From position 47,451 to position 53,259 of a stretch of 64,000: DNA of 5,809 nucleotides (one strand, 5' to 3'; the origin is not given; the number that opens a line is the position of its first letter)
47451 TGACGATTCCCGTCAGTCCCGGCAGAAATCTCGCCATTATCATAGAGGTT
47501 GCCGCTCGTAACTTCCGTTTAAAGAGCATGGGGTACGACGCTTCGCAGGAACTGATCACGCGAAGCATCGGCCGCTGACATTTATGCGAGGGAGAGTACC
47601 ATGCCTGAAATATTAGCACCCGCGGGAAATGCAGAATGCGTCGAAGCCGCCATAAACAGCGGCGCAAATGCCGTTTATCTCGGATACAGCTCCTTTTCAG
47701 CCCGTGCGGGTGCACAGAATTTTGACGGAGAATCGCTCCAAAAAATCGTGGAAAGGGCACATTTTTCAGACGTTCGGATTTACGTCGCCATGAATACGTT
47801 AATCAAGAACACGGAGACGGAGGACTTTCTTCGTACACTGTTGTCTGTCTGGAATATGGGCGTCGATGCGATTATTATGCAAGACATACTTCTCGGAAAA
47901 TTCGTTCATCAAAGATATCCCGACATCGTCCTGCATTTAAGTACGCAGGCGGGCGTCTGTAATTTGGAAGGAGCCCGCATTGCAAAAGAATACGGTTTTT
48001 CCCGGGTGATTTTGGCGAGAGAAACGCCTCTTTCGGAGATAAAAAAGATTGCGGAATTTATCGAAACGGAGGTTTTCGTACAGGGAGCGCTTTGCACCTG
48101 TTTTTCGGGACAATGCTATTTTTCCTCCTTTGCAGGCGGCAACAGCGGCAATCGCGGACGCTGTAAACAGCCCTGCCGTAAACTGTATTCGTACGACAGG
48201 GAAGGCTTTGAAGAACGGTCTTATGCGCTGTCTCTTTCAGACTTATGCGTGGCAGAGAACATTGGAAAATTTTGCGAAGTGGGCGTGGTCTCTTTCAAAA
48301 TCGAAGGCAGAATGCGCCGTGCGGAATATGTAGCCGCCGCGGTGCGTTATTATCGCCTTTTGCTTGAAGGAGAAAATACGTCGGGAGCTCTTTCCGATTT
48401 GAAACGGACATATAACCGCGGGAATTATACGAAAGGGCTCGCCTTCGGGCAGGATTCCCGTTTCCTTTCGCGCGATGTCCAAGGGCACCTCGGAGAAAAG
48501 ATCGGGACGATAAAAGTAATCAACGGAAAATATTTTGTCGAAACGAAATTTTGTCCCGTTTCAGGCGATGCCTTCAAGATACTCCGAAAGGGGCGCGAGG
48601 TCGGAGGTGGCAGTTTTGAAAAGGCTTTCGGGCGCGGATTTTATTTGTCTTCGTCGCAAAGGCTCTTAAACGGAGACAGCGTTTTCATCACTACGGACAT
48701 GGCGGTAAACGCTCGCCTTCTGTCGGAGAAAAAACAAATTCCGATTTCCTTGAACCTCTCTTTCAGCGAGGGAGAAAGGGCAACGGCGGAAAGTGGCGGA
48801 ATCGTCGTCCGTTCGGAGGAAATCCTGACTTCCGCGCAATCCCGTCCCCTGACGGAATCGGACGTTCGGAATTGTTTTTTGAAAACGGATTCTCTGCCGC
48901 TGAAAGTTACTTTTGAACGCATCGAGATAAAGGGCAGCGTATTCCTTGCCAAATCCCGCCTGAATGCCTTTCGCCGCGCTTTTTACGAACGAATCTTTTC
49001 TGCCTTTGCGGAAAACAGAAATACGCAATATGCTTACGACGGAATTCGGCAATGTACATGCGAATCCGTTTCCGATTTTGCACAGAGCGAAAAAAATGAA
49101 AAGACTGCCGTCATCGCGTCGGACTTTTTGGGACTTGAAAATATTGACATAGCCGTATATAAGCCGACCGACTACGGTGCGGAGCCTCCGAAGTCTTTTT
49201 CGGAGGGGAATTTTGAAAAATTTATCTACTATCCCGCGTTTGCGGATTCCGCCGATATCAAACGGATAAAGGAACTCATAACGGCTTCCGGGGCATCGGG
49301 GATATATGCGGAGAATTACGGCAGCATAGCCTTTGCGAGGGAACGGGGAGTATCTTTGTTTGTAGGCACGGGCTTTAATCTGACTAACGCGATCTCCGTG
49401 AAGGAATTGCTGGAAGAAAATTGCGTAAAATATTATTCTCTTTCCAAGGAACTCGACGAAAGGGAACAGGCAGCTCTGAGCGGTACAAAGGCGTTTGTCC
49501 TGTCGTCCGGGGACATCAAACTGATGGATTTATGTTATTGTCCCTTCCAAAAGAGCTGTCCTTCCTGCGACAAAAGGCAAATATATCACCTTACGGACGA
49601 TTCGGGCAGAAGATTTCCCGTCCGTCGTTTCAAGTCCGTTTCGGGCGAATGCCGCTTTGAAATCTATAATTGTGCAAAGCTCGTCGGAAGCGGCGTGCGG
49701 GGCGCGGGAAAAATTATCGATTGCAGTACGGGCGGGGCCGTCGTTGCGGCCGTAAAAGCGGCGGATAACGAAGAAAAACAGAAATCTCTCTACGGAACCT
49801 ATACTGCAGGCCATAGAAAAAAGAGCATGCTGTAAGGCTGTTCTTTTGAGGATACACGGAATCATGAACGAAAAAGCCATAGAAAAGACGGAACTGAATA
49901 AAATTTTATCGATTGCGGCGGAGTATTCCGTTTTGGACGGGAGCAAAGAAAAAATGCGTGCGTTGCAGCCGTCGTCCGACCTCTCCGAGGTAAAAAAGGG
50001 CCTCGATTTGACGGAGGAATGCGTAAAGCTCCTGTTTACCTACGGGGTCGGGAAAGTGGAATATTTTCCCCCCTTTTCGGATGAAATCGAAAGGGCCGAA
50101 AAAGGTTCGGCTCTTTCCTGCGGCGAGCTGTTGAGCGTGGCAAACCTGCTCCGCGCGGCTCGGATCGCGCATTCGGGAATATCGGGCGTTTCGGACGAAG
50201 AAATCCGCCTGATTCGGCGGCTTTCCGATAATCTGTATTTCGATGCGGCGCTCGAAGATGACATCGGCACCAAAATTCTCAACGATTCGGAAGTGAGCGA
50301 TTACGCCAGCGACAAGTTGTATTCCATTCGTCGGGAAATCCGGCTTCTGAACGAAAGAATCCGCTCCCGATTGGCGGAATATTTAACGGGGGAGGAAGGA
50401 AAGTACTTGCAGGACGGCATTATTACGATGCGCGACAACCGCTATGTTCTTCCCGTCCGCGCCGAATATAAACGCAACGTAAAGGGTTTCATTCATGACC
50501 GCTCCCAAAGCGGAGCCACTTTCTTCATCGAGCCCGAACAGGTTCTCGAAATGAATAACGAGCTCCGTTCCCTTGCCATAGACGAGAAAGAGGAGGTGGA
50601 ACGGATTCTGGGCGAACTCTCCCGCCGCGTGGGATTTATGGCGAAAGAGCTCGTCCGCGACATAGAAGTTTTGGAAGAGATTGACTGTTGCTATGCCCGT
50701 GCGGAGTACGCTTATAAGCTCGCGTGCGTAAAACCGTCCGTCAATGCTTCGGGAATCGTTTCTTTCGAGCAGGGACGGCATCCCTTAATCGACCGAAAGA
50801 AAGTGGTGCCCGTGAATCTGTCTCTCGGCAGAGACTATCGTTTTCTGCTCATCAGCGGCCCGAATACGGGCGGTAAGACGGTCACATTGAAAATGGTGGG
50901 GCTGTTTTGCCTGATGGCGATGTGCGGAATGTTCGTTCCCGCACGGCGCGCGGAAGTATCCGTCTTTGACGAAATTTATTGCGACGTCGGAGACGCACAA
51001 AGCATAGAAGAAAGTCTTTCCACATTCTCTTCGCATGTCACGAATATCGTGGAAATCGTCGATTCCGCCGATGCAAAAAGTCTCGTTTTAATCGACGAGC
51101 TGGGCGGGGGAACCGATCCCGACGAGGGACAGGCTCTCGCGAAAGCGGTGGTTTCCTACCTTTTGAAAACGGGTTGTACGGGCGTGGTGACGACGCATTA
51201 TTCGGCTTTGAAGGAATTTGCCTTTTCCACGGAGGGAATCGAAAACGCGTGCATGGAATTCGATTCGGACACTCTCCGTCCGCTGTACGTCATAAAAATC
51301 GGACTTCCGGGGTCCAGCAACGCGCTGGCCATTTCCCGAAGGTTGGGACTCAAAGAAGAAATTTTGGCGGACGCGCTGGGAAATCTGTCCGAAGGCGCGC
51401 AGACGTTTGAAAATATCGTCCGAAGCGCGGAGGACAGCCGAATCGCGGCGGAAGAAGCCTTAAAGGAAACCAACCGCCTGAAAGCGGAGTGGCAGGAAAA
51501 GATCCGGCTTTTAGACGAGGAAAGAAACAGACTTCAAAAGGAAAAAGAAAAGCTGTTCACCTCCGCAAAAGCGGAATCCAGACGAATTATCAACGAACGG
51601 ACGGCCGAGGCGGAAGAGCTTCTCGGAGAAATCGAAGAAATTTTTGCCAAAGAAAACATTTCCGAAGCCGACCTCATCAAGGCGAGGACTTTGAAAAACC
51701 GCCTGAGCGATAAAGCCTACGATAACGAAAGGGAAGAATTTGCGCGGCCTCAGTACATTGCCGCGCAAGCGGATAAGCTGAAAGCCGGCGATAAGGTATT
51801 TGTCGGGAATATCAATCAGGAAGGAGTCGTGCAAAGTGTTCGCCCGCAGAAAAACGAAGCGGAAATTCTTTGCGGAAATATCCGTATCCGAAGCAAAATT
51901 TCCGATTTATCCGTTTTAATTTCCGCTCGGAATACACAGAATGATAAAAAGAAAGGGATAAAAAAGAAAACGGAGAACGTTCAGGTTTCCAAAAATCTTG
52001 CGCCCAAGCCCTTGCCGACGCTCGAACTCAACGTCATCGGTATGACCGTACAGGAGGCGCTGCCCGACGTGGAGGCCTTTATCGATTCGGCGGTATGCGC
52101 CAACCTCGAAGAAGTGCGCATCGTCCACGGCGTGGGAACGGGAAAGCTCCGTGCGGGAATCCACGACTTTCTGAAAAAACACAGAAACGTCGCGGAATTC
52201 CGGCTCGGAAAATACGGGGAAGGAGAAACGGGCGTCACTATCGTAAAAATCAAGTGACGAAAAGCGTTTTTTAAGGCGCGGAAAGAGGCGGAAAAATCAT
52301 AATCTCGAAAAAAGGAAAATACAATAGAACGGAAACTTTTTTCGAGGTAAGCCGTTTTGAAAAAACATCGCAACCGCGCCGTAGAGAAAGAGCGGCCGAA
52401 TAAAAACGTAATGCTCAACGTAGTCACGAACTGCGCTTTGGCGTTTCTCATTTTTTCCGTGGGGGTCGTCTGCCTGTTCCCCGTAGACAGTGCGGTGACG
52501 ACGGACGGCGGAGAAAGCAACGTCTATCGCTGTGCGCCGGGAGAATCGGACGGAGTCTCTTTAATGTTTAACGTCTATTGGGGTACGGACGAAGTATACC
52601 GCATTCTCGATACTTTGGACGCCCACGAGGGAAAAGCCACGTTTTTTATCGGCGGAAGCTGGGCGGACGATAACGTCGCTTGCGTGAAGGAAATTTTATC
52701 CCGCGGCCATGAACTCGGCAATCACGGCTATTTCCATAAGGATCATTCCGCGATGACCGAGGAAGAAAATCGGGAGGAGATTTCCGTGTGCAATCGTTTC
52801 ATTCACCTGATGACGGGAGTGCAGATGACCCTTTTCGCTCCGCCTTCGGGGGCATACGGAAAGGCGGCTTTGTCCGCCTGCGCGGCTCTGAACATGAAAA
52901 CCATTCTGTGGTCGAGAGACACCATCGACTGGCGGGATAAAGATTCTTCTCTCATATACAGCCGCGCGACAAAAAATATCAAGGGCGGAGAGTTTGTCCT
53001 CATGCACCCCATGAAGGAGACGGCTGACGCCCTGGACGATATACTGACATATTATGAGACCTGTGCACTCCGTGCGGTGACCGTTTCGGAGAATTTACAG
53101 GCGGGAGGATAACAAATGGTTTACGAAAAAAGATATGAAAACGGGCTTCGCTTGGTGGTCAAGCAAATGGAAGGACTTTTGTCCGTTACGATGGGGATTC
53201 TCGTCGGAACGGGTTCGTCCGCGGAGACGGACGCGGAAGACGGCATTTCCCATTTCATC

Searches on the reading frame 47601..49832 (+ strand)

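Call 75: search_protein_families(library=ncbifam, proteins=[window:47601-49832:+], max_evalue=0.00001)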
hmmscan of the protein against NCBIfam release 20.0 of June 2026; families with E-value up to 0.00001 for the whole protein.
window:47601-49832:+ (744 aa): 2 families
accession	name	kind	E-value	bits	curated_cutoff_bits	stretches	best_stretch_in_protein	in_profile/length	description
NF011996.0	PRK15452.1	equivalog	3e-53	181.2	534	1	2-199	5-205/449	prephenate-dependent tRNA uridine(34) hydroxylase TrhP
NF047963.1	quinone_UbiU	equivalog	5.7e-45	153.9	440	1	3-193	2-198/331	ubiquinone anaerobic biosynthesis protein UbiU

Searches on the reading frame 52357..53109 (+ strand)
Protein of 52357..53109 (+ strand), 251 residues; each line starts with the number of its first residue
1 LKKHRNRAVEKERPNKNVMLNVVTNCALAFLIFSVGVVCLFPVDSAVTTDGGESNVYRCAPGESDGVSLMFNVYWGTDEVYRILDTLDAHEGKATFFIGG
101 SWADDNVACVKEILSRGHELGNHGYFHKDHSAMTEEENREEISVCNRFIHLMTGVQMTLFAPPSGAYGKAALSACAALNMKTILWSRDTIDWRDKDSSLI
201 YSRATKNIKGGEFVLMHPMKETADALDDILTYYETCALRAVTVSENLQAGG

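Call 75: search_protein_families(library=ncbifam, proteins=[window:52357-53109:+], max_evalue=0.00001)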
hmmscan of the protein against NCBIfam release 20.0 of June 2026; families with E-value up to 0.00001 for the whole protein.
window:52357-53109:+ (251 aa): 8 families
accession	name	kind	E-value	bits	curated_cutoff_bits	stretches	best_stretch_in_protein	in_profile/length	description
TIGR02873.1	spore_ylxY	hypoth_equivalog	6.9e-50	169.7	391.5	1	53-245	74-265/268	probable sporulation protein, polysaccharide deacetylase family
TIGR02764.1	spore_ybaN_pdaB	equivalog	1.3e-45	155.6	237.4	1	64-245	5-189/191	polysaccharide deacetylase family sporulation protein PdaB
TIGR02884.1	spore_pdaA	equivalog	1.1e-24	87.4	298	1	67-233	39-210/224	delta-lactam-biosynthetic de-N-acetylase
NF045821.1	PgAcgDacpgdA1_Bac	equivalog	3.1e-22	78.8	400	1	76-246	97-274/282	peptidoglycan-N-acetylglucosamine deacetylase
NF045820.1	PgAcgDacpgdA_Strep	equivalog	3.7e-21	75.5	800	1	69-248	272-449/463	peptidoglycan-N-acetylglucosamine deacetylase PgdA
TIGR04243.1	nodulat_NodB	equivalog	6.8e-20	71.4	240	1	82-218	19-156/197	chitooligosaccharide deacetylase NodB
TIGR03006.1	pepcterm_polyde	equivalog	2.2e-14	53.3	276.2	1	79-184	35-140/272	XrtA system polysaccharide deacetylase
NF045822.1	PgAcgDacpgdA2_Bac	equivalog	7.7e-09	35.3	400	1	82-230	86-245/274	peptidoglycan-N-acetylglucosamine deacetylase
